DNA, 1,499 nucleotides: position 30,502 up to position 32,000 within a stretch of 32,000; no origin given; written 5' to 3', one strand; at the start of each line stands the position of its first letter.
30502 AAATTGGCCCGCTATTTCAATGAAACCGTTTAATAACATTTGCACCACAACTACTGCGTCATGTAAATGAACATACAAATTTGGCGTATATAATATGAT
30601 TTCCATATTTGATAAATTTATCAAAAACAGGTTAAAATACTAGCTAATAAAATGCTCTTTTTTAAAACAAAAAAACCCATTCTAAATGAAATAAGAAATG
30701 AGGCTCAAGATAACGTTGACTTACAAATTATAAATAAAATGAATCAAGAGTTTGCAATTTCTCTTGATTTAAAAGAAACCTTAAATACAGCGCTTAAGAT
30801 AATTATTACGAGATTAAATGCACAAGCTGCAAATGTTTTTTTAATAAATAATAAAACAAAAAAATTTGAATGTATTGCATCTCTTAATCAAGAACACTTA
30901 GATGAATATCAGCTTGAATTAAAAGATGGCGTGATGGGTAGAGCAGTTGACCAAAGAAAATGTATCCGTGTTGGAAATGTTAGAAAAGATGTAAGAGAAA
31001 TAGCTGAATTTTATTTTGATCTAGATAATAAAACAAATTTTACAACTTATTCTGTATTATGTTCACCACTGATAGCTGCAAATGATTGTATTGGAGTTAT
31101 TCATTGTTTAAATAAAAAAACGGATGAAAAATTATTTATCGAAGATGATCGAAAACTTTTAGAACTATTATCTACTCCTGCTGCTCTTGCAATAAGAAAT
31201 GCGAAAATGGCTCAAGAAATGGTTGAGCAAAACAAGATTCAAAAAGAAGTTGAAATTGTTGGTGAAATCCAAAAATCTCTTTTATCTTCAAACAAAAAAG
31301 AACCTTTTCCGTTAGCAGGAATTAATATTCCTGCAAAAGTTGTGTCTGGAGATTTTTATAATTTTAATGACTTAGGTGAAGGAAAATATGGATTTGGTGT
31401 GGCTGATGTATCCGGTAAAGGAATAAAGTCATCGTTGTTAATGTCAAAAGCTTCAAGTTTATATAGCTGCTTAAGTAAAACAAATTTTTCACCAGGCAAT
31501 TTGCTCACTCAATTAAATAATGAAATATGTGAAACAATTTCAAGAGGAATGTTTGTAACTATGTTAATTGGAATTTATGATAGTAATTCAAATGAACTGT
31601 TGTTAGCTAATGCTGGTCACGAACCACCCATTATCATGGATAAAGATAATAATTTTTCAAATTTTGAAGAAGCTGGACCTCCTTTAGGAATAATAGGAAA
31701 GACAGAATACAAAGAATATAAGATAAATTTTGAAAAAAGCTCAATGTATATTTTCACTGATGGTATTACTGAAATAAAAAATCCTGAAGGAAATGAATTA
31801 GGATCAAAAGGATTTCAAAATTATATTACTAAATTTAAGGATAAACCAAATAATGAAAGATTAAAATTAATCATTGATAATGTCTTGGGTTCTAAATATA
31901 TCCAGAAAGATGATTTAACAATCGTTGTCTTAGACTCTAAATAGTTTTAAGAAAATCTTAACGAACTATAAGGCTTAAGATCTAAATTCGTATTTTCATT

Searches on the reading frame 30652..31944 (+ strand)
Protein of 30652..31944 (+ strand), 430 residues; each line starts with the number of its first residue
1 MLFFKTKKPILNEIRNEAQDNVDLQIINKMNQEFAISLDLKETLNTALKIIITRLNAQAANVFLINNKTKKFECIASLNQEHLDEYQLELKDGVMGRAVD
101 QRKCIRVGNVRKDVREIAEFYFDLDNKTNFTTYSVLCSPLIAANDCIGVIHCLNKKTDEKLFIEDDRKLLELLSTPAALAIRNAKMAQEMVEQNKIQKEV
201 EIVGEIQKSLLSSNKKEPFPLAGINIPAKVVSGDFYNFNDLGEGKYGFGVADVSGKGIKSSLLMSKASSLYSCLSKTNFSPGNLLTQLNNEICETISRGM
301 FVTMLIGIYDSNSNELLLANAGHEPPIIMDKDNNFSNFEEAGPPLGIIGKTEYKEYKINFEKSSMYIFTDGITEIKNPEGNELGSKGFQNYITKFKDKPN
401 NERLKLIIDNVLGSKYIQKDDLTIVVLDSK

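Call 6: search_protein_families(library=pfam, proteins=[window:30652-31944:+], max_evalue=0.01)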
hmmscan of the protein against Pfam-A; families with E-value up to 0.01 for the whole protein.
window:30652-31944:+ (430 aa): 4 families
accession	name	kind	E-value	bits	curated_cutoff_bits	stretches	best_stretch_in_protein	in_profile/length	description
PF07228.17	SpoIIE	-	1.5e-40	139.6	25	1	243-428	2-190/192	Stage II sporulation protein E (SpoIIE)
PF13185.12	GAF_2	-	2.2e-11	44.6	28.6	1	38-181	2-135/136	GAF domain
PF13492.12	GAF_3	-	1e-08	36.1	27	1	39-183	1-129/129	GAF domain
PF01590.32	GAF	-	3.1e-08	34.7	22.4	1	39-181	1-133/133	GAF domain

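Call 68: search_protein_families(library=ncbifam, proteins=[window:30652-31941:+], max_evalue=0.01)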
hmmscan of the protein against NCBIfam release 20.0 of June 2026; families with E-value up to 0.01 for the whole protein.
window:30652-31941:+ (430 aa): 3 families
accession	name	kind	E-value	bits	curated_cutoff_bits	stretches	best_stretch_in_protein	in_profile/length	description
NF045505.1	RR_RssB_Pseudo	equivalog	1.8e-15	56.9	700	1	217-376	175-342/394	two-component system response regulator RssB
TIGR02865.1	spore_II_E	equivalog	9.2e-05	20.7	490.8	1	230-426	565-760/764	stage II sporulation protein E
NF008283.0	PRK11061.1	equivalog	0.00014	20.3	583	1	33-195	11-168/748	phosphoenolpyruvate--protein phosphotransferase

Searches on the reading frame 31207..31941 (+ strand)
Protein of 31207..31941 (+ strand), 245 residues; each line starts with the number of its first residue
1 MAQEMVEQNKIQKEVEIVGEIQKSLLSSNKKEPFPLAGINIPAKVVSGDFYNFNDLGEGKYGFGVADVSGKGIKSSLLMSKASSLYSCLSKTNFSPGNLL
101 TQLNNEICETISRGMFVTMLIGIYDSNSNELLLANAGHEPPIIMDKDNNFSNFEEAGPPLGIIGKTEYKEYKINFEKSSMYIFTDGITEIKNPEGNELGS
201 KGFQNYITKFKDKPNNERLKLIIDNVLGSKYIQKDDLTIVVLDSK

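Call 48: search_solved_structures(query=window:31207-31941:+, max_evalue=0.001, show_alignments=2)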
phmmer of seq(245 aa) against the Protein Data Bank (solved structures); distinct sequences matched with E-value up to 0.001: 8.
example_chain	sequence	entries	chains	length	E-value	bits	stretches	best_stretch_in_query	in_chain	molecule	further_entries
3es2_A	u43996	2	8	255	1.6e-11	47.3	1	39-190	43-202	Probable two-component response regulator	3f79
3eq2_A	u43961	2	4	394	5e-11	45.7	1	39-190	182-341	Probable two-component response regulator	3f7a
5mqh_A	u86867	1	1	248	2.5e-06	30.4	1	45-242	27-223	Serine phosphatase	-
3t91_A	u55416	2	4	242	4.3e-06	29.6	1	45-242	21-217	Stage II sporulation protein E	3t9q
5ucg_A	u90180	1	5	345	1.1e-05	28.2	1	45-242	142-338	Stage II sporulation protein E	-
3ke6_A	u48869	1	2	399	7.4e-05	25.5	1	46-189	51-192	Protein Rv1364c/MT1410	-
6k4e_A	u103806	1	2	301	0.0001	25.1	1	41-240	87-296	Putative serine phosphatase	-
5i8l_A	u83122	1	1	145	0.00046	22.9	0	132-156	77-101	Lysozyme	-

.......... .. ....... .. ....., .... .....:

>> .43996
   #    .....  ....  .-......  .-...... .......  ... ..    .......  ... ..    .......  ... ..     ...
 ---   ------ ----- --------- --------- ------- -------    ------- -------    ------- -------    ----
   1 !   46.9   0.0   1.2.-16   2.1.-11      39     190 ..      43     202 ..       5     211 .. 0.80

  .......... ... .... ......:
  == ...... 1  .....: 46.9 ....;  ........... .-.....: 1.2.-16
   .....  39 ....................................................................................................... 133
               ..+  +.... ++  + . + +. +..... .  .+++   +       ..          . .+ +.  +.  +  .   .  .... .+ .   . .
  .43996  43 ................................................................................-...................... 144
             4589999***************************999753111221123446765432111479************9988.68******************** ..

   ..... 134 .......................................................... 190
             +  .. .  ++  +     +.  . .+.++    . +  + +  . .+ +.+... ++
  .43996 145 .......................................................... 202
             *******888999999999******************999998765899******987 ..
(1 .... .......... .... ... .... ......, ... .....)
